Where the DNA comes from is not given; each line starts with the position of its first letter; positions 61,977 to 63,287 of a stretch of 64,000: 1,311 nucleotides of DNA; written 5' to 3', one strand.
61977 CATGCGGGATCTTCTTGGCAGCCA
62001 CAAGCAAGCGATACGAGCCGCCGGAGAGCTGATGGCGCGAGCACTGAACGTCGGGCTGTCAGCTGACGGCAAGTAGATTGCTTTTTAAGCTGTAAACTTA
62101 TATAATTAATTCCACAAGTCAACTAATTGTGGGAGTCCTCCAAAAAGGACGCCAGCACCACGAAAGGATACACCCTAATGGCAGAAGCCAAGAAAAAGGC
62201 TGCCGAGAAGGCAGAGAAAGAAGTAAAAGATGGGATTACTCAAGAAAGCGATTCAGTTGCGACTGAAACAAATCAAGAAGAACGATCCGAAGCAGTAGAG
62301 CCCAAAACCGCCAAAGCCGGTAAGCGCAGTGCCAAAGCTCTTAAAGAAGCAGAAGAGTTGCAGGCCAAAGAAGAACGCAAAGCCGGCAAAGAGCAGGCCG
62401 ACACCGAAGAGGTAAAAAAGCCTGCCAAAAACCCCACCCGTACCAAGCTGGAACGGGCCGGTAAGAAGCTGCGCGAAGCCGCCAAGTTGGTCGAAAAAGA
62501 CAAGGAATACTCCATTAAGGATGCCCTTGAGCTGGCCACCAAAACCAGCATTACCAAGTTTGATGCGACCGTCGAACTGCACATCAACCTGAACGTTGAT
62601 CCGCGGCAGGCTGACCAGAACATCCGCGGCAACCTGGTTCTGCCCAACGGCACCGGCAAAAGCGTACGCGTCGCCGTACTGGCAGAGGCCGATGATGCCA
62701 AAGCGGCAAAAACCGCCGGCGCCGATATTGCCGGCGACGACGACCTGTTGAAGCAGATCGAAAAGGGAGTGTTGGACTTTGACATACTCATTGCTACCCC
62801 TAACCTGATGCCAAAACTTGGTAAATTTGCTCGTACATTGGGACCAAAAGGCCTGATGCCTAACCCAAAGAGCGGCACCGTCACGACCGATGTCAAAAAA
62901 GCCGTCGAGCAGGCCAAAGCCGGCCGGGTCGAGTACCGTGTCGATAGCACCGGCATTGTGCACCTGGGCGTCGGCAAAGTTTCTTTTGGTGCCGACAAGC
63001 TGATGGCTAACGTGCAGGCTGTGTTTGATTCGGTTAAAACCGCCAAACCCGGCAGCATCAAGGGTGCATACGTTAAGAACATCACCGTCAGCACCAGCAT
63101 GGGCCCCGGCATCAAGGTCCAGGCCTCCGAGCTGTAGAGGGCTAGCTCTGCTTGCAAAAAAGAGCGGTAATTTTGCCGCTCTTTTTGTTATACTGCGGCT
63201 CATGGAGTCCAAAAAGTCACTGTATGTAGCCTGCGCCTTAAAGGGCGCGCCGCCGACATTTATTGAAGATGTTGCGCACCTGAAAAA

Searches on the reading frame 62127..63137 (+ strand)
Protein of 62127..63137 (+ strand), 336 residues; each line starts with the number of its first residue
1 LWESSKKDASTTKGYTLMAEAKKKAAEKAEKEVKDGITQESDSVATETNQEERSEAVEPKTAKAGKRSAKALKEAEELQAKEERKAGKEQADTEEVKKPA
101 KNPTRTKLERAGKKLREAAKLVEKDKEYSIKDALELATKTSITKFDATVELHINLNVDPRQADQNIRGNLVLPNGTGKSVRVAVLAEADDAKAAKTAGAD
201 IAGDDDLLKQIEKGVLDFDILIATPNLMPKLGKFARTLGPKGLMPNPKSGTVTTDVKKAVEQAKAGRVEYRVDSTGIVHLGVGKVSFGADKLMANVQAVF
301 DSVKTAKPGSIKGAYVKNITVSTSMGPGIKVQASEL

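Call 67: search_protein_families(library=pfam, proteins=[window:62127-63137:+], max_evalue=0.001)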
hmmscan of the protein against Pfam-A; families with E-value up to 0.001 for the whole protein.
window:62127-63137:+ (336 aa): 1 family
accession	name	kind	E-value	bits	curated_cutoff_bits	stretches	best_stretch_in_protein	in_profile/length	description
PF00687.26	Ribosomal_L1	-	1.6e-64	217.6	32.2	1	139-327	3-198/198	Ribosomal protein L1p/L10e family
